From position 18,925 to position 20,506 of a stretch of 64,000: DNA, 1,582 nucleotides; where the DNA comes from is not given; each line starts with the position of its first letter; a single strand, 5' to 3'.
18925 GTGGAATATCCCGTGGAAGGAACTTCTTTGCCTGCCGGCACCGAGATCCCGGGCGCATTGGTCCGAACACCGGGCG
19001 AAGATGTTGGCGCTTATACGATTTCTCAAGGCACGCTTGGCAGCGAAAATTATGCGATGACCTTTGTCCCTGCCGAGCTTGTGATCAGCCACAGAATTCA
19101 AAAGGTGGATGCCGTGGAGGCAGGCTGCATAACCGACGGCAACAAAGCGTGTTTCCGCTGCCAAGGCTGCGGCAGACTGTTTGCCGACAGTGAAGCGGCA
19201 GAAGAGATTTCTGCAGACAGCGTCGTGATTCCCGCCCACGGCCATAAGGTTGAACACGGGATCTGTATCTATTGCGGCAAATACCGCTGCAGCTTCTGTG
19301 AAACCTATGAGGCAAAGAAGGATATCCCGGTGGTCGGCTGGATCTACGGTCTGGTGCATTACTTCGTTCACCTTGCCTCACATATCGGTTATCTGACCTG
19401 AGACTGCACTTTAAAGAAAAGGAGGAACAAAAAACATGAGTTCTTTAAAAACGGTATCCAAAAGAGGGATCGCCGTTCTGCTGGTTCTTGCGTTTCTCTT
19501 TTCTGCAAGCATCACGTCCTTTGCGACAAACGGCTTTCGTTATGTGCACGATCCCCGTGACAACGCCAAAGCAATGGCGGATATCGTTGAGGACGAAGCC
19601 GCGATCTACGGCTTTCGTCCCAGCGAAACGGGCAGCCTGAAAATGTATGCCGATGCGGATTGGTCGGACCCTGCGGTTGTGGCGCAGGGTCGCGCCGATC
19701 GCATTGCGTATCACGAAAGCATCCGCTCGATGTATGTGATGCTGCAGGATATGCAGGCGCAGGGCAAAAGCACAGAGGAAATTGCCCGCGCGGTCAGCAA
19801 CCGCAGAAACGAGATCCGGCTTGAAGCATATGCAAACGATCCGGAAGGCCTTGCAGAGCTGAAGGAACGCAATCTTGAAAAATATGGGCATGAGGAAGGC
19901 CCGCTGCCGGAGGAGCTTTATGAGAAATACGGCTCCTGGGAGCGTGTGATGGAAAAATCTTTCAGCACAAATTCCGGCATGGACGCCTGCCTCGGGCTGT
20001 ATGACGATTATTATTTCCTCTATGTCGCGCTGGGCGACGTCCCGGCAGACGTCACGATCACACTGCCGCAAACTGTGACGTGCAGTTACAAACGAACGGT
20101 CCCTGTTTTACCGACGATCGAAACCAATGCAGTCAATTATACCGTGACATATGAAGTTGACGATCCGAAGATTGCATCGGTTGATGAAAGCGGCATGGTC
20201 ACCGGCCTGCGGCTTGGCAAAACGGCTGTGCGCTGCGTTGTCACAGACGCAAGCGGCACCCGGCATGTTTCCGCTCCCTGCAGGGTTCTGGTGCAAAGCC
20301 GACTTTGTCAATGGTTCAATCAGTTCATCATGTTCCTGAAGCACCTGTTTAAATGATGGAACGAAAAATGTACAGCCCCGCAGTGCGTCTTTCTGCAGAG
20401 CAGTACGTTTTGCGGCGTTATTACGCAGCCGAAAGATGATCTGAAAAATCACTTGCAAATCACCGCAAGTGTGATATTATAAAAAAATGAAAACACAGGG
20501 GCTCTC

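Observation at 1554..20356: Four consecutive secreted proteins share an aromatic, amphipathic ~20-aa extreme C-terminal tail: possible undescribed anchoring/sorting signal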

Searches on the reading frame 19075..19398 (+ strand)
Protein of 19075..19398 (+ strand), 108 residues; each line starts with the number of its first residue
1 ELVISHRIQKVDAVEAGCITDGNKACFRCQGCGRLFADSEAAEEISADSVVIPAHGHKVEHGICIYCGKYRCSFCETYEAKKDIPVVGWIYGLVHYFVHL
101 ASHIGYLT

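Call 50: find_related_loci(query=window:19075-19398:+, collection=metagenome_contigs, flank=3000)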
Query seq(108 aa) (108 aa) in metagenome_contigs; peptide patterns used: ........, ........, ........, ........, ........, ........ (x = any residue, [..] = any of these).
195 stretches matched a pattern, but none encodes a relative of the query by tblastn (E <= 1e-3).

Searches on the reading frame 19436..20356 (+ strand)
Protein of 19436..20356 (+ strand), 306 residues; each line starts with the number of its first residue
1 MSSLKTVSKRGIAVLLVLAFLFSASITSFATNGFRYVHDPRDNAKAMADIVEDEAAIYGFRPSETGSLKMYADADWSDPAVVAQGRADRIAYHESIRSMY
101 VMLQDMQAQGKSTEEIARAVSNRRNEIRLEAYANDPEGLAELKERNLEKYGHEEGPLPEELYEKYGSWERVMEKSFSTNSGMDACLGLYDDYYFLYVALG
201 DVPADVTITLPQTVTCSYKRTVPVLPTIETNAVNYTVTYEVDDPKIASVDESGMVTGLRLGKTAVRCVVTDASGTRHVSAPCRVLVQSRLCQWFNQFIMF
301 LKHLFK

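Call 9: search_protein_families(library=pfam, proteins=[window:19436-20356:+], max_evalue=0.01)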
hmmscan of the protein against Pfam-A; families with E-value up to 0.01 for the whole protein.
window:19436-20356:+ (306 aa): 2 families
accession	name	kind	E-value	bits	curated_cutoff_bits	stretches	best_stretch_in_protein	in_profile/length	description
PF02368.24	Big_2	-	8.7e-08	32.4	22.8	1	218-273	20-73/79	Bacterial Ig-like domain (group 2)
PF22359.2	Big-like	-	0.0036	18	27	0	236-273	2-39/48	Bacterial Ig-like domain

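Call 10: search_protein_families(library=ncbifam, proteins=[window:19436-20356:+], max_evalue=0.01)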
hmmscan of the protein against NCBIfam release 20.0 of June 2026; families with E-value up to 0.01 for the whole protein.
window:19436-20356:+ (306 aa): 0 families

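Call 12: find_homologous_proteins(query=window:19436-20353:+)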
Query window:19436-20353:+ (306 aa): 1616 proteins with E <= 0.001 among 3344 candidates; the best 120 are listed.
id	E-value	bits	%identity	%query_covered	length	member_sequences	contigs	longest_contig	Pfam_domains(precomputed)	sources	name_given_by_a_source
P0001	3.2e-202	688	100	100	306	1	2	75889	PF02368.25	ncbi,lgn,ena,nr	ncbi:MAG: Ig-like domain-containing protein [Clostridia bacterium]|nr:Ig-like domain-containing prot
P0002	1.6e-200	682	99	100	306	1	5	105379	PF02368.25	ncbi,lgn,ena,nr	ncbi:MAG: Ig-like domain-containing protein [Clostridia bacterium]|nr:Ig-like domain-containing prot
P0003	7.7e-156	536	75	100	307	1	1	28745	PF02368.25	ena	-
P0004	1.8e-153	528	74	100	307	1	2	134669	PF02368.25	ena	-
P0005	6.1e-152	523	73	100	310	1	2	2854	PF02368.25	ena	-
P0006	1.9e-150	518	73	100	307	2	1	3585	-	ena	-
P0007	1.9e-149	515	72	100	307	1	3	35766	PF02368.25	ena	-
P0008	2.2e-148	511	73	99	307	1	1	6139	PF02368.25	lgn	-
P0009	1.4e-147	509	71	100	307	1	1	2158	PF02368.25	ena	-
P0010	2.8e-147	508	77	92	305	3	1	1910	PF22359.3,PF02368.25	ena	-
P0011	1.5e-146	505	70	100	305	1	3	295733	PF02368.25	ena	-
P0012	1.7e-146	505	73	100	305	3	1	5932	PF02368.25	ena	-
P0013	4.5e-146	504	72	100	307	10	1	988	PF02368.25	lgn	-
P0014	3.7e-145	501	71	100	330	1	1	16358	PF02368.25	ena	-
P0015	1.6e-144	498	70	100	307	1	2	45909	PF02368.25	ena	-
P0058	4.3e-115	402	58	99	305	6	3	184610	PF02368.25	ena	-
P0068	1.9e-96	341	73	67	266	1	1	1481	-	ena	-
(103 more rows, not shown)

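Call 23: find_encoding_contigs(protein=P0001, flank=10000, max_places=4)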
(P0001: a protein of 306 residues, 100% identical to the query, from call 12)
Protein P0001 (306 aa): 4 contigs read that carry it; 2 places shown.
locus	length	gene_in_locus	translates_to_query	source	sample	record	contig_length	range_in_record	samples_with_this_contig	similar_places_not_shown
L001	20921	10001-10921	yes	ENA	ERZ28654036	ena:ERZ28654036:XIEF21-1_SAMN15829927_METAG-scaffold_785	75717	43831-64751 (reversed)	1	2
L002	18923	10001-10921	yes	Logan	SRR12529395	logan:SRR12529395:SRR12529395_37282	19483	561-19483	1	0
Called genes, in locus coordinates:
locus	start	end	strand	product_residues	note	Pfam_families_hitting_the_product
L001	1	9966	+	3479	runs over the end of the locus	PF12733:Cadherin-like (weak), PF18676:MBG_2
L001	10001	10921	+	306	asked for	PF02368:Big_2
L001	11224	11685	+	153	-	-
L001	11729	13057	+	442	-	PF01554:MatE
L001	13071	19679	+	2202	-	PF00501:AMP-binding, PF00668:Condensation, PF00501:AMP-binding, PF01073:3Beta_HSD, PF01370:Epimerase, PF04321:RmlD_sub_bind, PF07993:NAD_binding_4, PF16363:GDP_Man_Dehyd, +3 more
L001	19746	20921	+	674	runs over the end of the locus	PF07228:SpoIIE, PF13581:HATPase_c_2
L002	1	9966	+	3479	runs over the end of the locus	PF12733:Cadherin-like (weak), PF18676:MBG_2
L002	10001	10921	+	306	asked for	PF02368:Big_2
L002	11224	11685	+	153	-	-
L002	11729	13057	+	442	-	PF01554:MatE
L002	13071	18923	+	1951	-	?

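Call 29: find_encoding_contigs(protein=P0011, flank=10000, max_places=2)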
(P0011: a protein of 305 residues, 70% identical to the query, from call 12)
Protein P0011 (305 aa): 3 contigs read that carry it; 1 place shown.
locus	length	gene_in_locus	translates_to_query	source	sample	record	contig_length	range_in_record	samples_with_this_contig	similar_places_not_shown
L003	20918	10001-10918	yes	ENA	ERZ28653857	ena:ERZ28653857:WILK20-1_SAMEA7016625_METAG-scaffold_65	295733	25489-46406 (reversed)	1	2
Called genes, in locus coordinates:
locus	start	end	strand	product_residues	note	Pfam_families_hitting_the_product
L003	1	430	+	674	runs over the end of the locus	PF13347:MFS_2, PF07690:MFS_1 (weak)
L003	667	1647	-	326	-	PF14690:Zn_ribbon_ISL3, PF13542:HTH_Tnp_ISL3, PF01610:DDE_Tnp_ISL3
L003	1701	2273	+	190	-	PF14018:DUF4234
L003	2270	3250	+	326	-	PF01408:GFO_IDH_MocA, PF02894:GFO_IDH_MocA_C (weak), PF22725:GFO_IDH_MocA_C3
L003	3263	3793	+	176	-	-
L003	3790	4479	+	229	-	PF00753:Lactamase_B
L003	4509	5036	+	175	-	PF00881:Nitroreductase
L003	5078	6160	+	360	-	PF02275:CBAH, PF03417:AAT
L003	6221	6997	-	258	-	PF00037:Fer4 (faint), PF12797:Fer4_2 (faint), PF12837:Fer4_6 (weak), PF13187:Fer4_9 (weak), PF13237:Fer4_10 (weak), PF14697:Fer4_21 (weak), PF12838:Fer4_7 (weak), PF00881:Nitroreductase, +2 more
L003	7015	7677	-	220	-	PF00561:Abhydrolase_1, PF12146:Hydrolase_4, PF12697:Abhydrolase_6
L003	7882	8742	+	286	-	PF00657:Lipase_GDSL, PF13472:Lipase_GDSL_2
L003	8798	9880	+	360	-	PF00756:Esterase (faint), PF00326:Peptidase_S9 (faint)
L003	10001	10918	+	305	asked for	PF02368:Big_2 (weak)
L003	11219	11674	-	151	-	PF22811:Zn_ribbon_NrdR, PF03477:ATP-cone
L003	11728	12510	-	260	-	PF01261:AP_endonuc_2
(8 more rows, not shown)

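Call 30: find_encoding_contigs(protein=P0058, flank=10000, max_places=2)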
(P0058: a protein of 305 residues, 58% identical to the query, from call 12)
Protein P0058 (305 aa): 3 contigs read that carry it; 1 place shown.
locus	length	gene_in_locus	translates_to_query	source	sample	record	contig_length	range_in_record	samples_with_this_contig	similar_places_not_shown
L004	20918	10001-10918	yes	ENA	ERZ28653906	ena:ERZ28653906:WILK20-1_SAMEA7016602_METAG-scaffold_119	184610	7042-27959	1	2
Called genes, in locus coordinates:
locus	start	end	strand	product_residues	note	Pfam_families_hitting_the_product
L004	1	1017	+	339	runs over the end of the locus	PF02557:VanY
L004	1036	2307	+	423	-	PF05343:Peptidase_M42, PF04389:Peptidase_M28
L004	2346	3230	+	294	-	-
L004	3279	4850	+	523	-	PF14264:Glucos_trans_II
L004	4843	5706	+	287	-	PF04794:YdjC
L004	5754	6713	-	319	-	PF03747:ADP_ribosyl_GH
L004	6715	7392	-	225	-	-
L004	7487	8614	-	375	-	PF01661:Macro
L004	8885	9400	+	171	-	-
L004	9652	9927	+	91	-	-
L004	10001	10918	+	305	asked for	PF02368:Big_2 (weak)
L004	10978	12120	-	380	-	PF03600:CitMHS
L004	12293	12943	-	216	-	PF00440:TetR_N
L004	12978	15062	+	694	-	PF02310:B12-binding (weak), PF04055:Radical_SAM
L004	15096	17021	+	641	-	PF02310:B12-binding (weak), PF04055:Radical_SAM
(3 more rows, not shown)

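Call 35: predict_structure(alignment_id=A3)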
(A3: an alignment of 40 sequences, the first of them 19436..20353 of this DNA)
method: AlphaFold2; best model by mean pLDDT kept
length: 306 residues; sequences in the alignment: 40
mean_pLDDT: 90.3   pTM: 0.76
mean pLDDT of the five models: 90.3, 89.7, 89.7, 89.7, 88.6
residues with pLDDT >= 90: 243; 70-90: 40; 50-70: 14; < 50: 9
segments of 3 or more residues with pLDDT < 50: 1-4, 27-31
pLDDT, mean of each block of 10 residues (from residue 1): 51 78 54 80 95 95 94 95 96 94 94 96 93 93 95 94 95 92 97 93 95 94 95 91 97 95 97 94 93 86 86
secondary structure, 60 per line:
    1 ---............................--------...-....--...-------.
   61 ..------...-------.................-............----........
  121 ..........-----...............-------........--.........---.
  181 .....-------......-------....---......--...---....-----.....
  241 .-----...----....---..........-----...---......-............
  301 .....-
elements in order: H4-31 H44-47 E50-52 E60-62 H79-95 H97-108 H113-130 H136-150 H158-165 H168-176 H180-185 H193-198 E206-209 E213-218 E221-223 E227-230 E236-241 E247-249 E254-257 E261-270 E276-278 E282-287 H289-305

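Call 64: predict_structure(alignment_id=A6)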
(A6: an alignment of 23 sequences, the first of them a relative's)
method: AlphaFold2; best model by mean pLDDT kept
length: 266 residues; sequences in the alignment: 23
mean_pLDDT: 69.6   pTM: 0.52
mean pLDDT of the five models: 69.6, 68.8, 65.9, 59.2, 52.8
residues with pLDDT >= 90: 44; 70-90: 108; 50-70: 65; < 50: 49
segments of 3 or more residues with pLDDT < 50: 31-36, 51-66, 206-229
pLDDT, mean of each block of 10 residues (from residue 1): 58 78 66 49 54 43 48 70 78 85 92 95 89 88 90 91 90 77 70 73 51 34 37 67 70 74 60
secondary structure, 60 per line:
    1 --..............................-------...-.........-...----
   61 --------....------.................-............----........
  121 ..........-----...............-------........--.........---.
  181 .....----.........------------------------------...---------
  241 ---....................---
elements in order: H3-32 H44-52 H69-72 H79-95 H97-108 H113-130 H136-150 H158-165 H168-176 H180-185 H190-198 H244-263
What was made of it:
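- On PBP5-type C-terminal amphipathic (in-plane) membrane anchor: AlphaFold2 models helices (calls 35, 64).
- AlphaFold2 models P0068 with a disordered linker (206-229) followed by a helix (244-263) (call 64), and protein 4 with a helix at 289-305 (call 35). AlphaFold2 gives only moderate confidence (pLDDT about 70; call 64) and no coordinates were available.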
